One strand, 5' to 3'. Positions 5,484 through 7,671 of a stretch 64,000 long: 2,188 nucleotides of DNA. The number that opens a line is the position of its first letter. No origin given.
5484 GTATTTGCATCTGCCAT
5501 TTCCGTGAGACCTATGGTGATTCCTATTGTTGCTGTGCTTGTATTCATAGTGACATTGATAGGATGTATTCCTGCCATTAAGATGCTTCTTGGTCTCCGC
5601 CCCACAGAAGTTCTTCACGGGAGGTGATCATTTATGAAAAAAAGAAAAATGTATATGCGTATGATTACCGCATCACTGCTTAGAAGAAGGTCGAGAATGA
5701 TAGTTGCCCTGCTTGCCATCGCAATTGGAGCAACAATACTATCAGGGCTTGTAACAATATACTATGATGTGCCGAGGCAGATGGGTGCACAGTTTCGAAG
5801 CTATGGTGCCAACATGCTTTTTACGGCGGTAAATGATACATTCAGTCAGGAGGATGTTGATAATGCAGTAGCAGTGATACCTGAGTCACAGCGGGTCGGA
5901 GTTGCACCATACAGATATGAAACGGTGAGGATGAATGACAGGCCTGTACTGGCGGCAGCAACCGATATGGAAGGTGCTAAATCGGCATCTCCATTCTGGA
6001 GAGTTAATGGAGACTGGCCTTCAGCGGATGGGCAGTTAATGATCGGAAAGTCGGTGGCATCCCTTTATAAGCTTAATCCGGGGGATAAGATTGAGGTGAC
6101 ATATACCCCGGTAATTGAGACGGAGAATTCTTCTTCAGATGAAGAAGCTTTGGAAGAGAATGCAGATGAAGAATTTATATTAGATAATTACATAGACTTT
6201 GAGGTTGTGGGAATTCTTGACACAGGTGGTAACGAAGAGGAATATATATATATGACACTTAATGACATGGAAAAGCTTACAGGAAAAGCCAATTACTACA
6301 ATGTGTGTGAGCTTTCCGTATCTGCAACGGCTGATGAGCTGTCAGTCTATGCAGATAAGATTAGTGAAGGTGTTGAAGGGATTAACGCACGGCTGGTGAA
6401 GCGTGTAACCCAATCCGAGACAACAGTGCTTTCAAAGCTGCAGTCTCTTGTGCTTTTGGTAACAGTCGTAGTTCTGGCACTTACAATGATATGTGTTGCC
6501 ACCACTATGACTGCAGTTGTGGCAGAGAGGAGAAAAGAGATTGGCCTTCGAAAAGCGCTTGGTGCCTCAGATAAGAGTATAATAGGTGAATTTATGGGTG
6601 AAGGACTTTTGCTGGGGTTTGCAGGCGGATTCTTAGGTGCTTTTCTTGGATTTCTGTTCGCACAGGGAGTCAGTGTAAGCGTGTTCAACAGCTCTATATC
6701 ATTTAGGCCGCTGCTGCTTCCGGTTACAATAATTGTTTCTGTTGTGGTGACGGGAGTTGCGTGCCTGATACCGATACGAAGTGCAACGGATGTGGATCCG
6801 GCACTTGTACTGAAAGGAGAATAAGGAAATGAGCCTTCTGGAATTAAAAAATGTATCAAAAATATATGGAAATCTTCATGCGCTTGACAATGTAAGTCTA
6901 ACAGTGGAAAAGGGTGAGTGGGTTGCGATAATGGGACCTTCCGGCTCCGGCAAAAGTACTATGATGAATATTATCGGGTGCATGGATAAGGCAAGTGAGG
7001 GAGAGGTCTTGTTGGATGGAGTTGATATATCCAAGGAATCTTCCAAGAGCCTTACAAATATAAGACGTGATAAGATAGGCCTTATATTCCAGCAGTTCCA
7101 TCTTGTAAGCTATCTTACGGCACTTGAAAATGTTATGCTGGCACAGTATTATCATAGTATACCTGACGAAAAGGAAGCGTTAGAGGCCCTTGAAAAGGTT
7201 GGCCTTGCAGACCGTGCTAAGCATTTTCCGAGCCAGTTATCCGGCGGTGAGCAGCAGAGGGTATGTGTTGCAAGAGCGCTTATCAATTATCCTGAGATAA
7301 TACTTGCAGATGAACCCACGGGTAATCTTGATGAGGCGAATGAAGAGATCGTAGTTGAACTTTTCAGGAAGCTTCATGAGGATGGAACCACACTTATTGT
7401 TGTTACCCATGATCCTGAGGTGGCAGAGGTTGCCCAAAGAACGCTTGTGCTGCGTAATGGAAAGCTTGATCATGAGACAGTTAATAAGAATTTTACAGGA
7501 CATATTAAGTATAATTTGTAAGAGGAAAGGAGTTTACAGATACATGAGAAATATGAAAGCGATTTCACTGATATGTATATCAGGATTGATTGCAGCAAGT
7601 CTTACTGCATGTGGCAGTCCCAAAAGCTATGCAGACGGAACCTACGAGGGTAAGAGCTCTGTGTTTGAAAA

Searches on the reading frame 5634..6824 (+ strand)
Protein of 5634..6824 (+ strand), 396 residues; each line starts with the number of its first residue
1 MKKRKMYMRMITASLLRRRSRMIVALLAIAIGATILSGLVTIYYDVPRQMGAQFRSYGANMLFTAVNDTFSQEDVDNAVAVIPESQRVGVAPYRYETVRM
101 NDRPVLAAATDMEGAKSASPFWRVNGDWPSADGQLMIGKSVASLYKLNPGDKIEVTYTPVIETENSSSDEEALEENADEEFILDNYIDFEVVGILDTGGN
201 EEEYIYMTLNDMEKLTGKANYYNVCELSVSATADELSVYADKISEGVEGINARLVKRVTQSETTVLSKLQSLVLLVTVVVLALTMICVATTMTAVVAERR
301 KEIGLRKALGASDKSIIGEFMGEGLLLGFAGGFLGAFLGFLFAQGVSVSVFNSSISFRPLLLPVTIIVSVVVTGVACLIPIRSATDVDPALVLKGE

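Call 72: search_protein_families(library=pfam, proteins=[window:5634-6824:+], max_evalue=0.0001)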
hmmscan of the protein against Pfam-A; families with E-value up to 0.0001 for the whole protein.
window:5634-6824:+ (396 aa): 2 families
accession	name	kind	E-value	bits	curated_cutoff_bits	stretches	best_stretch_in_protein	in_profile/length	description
PF02687.27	FtsX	-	3.5e-20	72.7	25.5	1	275-385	2-116/120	FtsX-like permease C-terminal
PF12704.14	MacB_PCD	-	7.6e-10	39.8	27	1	23-219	2-181/207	MacB-like periplasmic core domain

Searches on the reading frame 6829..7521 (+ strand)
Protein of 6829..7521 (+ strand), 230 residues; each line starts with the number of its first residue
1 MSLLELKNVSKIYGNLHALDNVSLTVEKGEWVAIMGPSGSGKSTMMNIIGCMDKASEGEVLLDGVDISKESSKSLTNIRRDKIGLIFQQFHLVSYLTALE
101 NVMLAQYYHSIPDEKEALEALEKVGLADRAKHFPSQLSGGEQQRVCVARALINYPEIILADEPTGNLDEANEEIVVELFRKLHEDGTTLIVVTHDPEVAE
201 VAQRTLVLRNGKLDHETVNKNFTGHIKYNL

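Call 72: search_protein_families(library=pfam, proteins=[window:6829-7521:+], max_evalue=0.0001)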
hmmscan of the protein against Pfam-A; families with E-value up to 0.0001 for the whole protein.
window:6829-7521:+ (230 aa): 3 families
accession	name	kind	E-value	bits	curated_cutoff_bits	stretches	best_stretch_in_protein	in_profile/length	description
PF00005.33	ABC_tran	-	5.1e-36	124.7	25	1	19-164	1-136/137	ABC transporter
PF02463.25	SMC_N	-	8e-08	32.4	40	1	30-207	25-210/220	RecF/RecN/SMC N terminal domain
PF13304.12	AAA_21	-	5.1e-07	30.5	27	0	95-198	177-302/304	AAA domain, putative AbiEii toxin, Type IV TA system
